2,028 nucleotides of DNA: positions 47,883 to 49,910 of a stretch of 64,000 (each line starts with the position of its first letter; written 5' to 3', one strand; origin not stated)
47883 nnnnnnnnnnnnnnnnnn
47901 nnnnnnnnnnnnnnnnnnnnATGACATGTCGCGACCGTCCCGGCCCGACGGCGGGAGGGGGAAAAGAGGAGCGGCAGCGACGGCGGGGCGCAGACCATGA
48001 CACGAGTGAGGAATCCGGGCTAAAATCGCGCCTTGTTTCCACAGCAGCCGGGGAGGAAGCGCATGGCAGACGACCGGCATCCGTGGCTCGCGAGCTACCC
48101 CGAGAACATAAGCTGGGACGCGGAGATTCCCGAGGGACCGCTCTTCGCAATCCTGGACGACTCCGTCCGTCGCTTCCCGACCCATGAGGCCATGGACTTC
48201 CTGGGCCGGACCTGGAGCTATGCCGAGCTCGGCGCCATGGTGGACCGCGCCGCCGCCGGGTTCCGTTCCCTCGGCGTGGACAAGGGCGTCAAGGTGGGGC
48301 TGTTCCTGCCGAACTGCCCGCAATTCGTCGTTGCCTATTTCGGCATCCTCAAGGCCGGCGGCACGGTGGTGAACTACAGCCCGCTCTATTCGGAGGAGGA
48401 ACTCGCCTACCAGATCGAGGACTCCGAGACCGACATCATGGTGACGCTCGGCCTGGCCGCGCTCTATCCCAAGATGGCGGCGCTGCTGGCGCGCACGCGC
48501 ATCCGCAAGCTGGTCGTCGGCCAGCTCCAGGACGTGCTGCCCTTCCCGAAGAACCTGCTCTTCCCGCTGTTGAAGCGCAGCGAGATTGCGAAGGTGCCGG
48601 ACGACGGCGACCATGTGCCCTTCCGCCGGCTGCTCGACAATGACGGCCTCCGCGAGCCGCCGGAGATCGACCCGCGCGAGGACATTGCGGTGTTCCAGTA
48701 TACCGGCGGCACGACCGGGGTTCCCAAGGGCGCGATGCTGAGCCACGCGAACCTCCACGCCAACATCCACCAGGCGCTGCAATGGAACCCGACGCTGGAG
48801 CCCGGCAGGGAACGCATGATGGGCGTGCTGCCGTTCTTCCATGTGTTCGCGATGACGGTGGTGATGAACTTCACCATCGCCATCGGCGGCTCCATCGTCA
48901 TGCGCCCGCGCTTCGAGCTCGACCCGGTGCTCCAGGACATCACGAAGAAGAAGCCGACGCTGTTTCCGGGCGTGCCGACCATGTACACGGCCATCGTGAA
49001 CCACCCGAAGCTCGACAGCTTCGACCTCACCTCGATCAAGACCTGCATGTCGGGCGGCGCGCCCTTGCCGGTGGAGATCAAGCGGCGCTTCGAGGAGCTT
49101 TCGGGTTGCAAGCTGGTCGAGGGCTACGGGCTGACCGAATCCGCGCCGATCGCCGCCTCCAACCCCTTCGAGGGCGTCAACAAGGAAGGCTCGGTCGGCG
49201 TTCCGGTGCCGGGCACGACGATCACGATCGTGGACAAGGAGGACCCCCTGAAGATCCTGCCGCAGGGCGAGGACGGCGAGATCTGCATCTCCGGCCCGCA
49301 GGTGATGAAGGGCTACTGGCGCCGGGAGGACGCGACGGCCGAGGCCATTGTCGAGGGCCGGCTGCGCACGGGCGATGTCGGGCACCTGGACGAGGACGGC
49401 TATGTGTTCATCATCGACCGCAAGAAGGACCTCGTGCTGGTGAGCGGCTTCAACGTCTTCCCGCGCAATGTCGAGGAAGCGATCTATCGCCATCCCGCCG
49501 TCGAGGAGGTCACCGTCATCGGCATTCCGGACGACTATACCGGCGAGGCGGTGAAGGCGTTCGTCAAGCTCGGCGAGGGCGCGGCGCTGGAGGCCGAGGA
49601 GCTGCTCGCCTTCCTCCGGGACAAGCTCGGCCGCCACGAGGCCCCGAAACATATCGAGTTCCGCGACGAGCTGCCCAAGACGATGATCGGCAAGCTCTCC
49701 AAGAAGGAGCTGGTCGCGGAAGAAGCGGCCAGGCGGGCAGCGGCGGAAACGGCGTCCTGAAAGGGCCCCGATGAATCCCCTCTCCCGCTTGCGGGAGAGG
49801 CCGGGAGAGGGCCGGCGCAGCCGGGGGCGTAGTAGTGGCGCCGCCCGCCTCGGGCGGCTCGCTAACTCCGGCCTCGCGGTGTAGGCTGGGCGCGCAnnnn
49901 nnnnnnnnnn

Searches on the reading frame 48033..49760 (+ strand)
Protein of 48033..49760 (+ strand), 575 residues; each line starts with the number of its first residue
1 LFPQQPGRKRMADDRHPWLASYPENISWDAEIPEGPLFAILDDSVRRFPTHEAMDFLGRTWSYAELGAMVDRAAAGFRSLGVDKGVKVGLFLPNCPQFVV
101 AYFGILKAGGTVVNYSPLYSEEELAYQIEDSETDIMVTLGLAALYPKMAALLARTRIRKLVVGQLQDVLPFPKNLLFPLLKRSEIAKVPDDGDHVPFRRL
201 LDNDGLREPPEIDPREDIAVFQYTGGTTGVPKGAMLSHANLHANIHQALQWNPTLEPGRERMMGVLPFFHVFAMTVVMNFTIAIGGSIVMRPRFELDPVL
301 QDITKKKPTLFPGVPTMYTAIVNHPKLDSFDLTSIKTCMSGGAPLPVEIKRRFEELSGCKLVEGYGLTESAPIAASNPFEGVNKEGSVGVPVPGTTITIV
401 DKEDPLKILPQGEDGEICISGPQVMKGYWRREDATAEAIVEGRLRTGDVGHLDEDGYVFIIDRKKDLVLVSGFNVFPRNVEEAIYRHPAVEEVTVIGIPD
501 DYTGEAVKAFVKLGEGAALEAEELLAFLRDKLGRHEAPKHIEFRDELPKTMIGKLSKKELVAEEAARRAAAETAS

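Call 15: find_encoding_contigs(protein=window:48033-49760:+, flank=10000)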
Protein window:48033-49760:+ (575 aa): no gene with exactly this product is on record in the collection.

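Call 18: find_encoding_contigs(protein=window:48063-49760:+, flank=10000)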
Protein window:48063-49760:+ (565 aa): no gene with exactly this product is on record in the collection.

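Call 32: find_related_loci(query=window:48063-49757:+, collection=genome_contigs, flank=10000)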
Query window:48063-49757:+ (565 aa) in genome_contigs; peptide patterns used: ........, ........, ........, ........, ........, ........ (x = any residue, [..] = any of these).
600 stretches matched a pattern (row limit reached: there are more); 599 encode a relative of the query (tblastn E <= 1e-3); the best 80 are kept; 80 distinct loci.
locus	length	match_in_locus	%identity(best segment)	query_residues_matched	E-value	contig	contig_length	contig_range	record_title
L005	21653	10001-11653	91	1-551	0e+0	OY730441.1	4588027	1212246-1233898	MAG: Alphaproteobacteria bacterium isolate 2bca5935-da77-4c02-97f9-8bc961abb569 genome assembly, chromosome: 1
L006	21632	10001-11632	81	8-551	0e+0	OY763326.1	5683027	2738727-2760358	MAG: Alphaproteobacteria bacterium isolate a2cc6ff1-66e2-439d-8a67-f3e3a687b116 genome assembly, chromosome: 1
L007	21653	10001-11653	66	7-557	0e+0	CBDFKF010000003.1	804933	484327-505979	MAG: Alphaproteobacteria bacterium isolate e5628c17-7acf-4102-879c-7f99d0d03c41 genome assembly, contig: contig_3, whole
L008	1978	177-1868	65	2-564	0e+0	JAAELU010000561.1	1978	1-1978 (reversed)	MAG: bacterium isolate Bpl_13 BplG_CONTIG4958001, whole genome shotgun sequence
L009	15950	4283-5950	63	7-561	0e+0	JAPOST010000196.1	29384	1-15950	MAG: Rhodospirillaceae bacterium isolate CAR2_bin_5 NODE_508_length_29384_cov_14.2174, whole genome shotgun sequence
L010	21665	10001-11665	64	5-560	0e+0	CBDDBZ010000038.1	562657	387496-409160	MAG: Alphaproteobacteria bacterium isolate 82e3e997-94bf-4ed4-96a9-52cc9dd3c8b1 genome assembly, contig: contig_38, whol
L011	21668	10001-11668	60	7-562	0e+0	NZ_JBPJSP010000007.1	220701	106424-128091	Azospirillum sp. ST 5-10 ST5-10_scaffold7, whole genome shotgun sequence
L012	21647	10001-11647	58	6-554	0e+0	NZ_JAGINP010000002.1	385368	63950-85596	Azospirillum rugosum strain IMMIB AFH-6 Ga0451090_02, whole genome shotgun sequence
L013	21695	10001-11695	59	2-564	0e+0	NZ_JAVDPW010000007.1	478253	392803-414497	Inquilinus ginsengisoli strain 584 Ga0365416_07, whole genome shotgun sequence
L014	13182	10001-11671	57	2-557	0e+0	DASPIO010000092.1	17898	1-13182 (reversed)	MAG TPA_asm: Azospirillum sp. isolate SMAG_U11985 k141_41229, whole genome shotgun sequence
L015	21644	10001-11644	58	6-553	0e+0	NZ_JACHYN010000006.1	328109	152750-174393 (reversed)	Azospirillum sp. OGB3 Ga0365405_06, whole genome shotgun sequence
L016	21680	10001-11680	56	7-559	0e+0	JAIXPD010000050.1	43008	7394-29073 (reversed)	MAG: Azospirillum sp. isolate C1_MAG_00050 C1_MAG_00050_000000000062, whole genome shotgun sequence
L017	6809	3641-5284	59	10-557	0e+0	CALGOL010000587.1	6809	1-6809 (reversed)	MAG TPA_asm: uncultured Azospirillum sp. isolate SRR1506951_bin.8_CONCOCT_v1.1_MAG genome assembly, contig: ERZ761605.37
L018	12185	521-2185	56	6-560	0e+0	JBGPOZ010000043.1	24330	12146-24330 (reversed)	MAG: Stellaceae bacterium isolate OBJ2_061818_050_26 k141_770587_length_24330_cov_16.6378, whole genome shotgun sequence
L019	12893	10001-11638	56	6-551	0e+0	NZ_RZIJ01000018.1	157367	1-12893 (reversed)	Azospirillum doebereinerae strain GSF71 Scaffold18, whole genome shotgun sequence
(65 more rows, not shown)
